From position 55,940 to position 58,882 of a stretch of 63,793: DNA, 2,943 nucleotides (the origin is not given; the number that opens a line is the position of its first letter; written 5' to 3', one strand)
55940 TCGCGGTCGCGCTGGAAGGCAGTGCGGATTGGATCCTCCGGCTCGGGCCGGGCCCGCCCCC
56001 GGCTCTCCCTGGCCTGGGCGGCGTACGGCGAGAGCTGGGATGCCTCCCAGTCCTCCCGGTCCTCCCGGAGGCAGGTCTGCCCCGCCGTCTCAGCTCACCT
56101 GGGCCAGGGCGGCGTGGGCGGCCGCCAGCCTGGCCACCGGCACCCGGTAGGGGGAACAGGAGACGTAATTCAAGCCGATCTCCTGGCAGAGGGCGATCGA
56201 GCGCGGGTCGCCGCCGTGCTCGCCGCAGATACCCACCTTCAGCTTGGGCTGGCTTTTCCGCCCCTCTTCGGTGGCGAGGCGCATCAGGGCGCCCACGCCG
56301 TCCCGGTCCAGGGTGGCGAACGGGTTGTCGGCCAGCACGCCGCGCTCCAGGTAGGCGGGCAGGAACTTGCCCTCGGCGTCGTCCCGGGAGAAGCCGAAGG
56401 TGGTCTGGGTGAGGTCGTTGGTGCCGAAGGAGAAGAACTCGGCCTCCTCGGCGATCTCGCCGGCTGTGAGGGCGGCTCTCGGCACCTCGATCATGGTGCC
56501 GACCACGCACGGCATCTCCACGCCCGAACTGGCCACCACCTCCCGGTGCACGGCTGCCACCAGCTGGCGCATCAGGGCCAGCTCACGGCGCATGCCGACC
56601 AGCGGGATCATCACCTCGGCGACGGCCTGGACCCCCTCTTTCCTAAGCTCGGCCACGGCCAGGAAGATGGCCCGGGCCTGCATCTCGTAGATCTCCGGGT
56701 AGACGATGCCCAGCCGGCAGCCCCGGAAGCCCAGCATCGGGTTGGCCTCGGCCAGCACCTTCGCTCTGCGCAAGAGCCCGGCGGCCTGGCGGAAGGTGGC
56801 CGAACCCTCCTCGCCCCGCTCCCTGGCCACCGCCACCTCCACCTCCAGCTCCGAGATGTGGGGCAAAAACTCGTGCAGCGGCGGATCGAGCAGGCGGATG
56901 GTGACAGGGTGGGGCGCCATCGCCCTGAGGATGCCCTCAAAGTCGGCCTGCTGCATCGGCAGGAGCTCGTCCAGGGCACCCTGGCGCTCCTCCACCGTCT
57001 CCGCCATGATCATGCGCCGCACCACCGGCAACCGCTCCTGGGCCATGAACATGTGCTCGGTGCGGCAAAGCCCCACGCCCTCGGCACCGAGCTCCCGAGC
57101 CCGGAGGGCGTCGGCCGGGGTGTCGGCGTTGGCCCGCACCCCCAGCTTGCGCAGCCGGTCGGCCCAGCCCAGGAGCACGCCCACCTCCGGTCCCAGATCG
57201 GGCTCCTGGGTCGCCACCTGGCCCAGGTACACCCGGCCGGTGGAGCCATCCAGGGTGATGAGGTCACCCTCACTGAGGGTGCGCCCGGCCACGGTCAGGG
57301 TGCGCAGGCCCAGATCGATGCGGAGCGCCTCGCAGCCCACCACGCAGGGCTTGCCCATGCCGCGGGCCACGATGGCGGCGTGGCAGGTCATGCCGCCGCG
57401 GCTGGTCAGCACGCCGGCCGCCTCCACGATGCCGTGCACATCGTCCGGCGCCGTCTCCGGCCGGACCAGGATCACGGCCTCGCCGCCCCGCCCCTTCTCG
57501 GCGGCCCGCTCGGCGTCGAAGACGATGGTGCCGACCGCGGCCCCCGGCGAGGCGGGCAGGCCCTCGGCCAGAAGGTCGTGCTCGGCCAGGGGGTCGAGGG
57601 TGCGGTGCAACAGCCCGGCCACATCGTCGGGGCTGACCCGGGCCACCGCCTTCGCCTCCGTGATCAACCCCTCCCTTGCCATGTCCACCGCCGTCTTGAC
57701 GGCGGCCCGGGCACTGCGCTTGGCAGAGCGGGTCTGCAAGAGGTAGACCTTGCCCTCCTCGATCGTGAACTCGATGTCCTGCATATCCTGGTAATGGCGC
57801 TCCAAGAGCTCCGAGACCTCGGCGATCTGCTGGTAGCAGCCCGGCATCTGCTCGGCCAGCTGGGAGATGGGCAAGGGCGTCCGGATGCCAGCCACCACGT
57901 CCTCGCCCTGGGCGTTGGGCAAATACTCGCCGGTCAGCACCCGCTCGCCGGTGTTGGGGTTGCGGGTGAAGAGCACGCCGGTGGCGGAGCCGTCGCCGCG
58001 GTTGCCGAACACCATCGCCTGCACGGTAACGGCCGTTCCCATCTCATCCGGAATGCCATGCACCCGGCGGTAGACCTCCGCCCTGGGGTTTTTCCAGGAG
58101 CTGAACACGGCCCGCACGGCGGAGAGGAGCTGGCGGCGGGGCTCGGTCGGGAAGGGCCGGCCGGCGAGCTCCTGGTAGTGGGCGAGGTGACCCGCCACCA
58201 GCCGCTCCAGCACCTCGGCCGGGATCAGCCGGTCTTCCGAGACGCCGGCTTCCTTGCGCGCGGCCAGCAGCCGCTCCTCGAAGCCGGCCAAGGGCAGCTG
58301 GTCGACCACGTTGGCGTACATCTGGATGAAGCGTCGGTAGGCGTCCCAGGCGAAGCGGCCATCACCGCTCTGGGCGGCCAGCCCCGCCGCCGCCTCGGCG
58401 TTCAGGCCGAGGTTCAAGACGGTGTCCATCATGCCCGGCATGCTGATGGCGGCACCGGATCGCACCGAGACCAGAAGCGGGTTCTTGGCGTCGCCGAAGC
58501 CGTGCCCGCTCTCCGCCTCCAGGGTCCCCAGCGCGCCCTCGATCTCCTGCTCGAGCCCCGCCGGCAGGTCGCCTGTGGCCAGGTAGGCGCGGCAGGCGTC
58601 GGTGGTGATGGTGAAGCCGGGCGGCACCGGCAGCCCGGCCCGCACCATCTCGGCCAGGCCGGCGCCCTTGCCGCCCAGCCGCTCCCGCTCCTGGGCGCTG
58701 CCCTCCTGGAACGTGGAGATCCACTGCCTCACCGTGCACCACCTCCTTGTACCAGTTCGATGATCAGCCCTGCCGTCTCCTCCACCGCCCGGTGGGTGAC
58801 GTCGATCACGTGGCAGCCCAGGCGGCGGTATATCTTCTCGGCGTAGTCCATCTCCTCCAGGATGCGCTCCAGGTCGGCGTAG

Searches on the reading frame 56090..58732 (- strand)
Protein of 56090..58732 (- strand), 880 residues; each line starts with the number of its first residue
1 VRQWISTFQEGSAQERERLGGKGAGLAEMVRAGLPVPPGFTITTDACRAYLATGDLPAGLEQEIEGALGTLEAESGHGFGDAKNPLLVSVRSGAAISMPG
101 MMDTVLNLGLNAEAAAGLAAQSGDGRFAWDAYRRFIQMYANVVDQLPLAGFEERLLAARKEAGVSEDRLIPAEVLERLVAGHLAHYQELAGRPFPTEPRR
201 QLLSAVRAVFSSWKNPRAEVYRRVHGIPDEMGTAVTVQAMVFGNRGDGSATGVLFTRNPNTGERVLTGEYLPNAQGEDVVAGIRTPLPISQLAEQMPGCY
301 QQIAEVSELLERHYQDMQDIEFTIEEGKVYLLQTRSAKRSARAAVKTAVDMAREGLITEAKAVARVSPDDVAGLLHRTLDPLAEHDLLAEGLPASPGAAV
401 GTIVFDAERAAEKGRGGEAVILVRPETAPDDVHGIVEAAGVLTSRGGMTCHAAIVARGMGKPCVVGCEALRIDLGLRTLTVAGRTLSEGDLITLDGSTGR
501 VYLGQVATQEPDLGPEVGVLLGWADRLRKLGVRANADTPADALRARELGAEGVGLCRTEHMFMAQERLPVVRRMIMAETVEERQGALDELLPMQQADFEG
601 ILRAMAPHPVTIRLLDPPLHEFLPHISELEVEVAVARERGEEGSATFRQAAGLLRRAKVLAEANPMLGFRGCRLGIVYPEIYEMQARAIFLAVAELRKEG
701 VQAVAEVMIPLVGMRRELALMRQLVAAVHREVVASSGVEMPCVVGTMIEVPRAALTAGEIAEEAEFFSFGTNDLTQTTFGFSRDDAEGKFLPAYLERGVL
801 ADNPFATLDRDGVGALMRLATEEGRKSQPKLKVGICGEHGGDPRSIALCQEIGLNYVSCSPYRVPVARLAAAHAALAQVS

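Call 86: search_protein_families(library=pfam, proteins=[window:56090-58732:-], max_evalue=0.00001)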
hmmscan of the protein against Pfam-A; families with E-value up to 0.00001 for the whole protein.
window:56090-58732:- (880 aa): 3 families
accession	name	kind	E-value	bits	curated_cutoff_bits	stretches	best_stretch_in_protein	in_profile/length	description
PF02896.24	PEP-utilizers_C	-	4.1e-82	276.1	22.8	1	523-874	13-291/293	PEP-utilising enzyme, PEP-binding domain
PF01326.24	PPDK_N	-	2.2e-52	178.8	27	3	56-286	77-217/328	Pyruvate phosphate dikinase, AMP/ATP-binding domain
PF00391.29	PEP-utilizers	-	4.6e-25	87.5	23.1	1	418-499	3-72/72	PEP-utilising enzyme, mobile domain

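Call 87: find_related_loci(query=window:56090-58732:-, collection=genome_contigs, flank=100)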
Query window:56090-58732:- (880 aa) in genome_contigs; peptide patterns used: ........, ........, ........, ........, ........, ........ (x = any residue, [..] = any of these).
600 stretches matched a pattern (row limit reached: there are more); 599 encode a relative of the query (tblastn E <= 1e-3); the best 80 are kept; 80 distinct loci.
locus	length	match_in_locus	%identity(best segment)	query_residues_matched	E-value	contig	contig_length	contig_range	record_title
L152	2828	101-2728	60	2-878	0e+0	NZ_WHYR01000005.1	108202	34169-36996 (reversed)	Desulfofundulus thermobenzoicus strain DSM 14055 NODE_5_length_108202_cov_65.109, whole genome shotgun sequence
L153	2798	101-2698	61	2-865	0e+0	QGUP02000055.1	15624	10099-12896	MAG: Bacillota bacterium isolate ZC4RG38 NODE_3319_length_15624_cov_12.314728, whole genome shotgun sequence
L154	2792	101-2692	58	3-866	0e+0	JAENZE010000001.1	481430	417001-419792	MAG: Syntrophomonas sp. isolate BL5_bin.17 BL5_bin17_NODE_8_length_481430_cov_83.269921, whole genome shotgun sequence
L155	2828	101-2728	57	1-876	0e+0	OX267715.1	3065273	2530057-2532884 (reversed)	Neobacillus sp. Marseille-Q6967 genome assembly, chromosome: contig00001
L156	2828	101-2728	60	1-878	0e+0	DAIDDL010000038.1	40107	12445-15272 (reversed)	MAG TPA_asm: Sulfobacillus sp. isolate clean5091 NODE_38_length_40107_cov_73.092705, whole genome shotgun sequence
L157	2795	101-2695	59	3-866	0e+0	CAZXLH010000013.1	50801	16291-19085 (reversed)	MAG TPA_asm: uncultured Eubacteriales bacterium isolate SRP192927_co8_49 genome assembly, contig: NODE_462_length_50801_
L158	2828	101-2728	57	2-876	0e+0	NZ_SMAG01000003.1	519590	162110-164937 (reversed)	Hazenella coriacea strain DSM 45707 Ga0244714_103, whole genome shotgun sequence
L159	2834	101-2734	57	1-878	0e+0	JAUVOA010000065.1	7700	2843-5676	MAG: Atribacterota bacterium isolate CSMAG_624 CSMAG_624_k141_802304_length_7700_cov_13.1181, whole genome shotgun seque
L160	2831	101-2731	55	3-878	0e+0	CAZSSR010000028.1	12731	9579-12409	MAG TPA_asm: uncultured Bacillaceae bacterium isolate binchicken_co220_181 genome assembly, contig: NODE_3202_length_127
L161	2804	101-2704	56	10-878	0e+0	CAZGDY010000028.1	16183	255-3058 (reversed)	MAG TPA_asm: uncultured Clostridia bacterium isolate SRP068000_co4_467 genome assembly, contig: NODE_4295_length_16183_c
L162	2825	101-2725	56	16-876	0e+0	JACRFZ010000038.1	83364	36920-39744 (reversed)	MAG: Candidatus Melainabacteria bacterium isolate NC_groundwater_1738_Pr3_B-0.1um_53_12 SR-2_scaffold_141_1391432, whole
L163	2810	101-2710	56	1-866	0e+0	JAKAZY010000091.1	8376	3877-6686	MAG: Proteobacteria bacterium isolate ZJ1.bin73 NODE_12674_length_8376_cov_3.506849, whole genome shotgun sequence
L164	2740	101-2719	56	3-878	0e+0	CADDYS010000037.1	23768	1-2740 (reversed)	unidentified bacterium isolate 10 genome assembly, contig: NODE_1302_length_23768_cov_17.673322, whole genome shotgun se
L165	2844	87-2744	54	13-878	0e+0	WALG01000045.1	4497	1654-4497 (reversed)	MAG: DHVE2 group archaeon isolate S014_41 k151_160383, whole genome shotgun sequence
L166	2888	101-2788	55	3-878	0e+0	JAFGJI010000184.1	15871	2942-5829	MAG: Thermoplasmatota archaeon isolate Zod_Metabat.266 k87_7421896, whole genome shotgun sequence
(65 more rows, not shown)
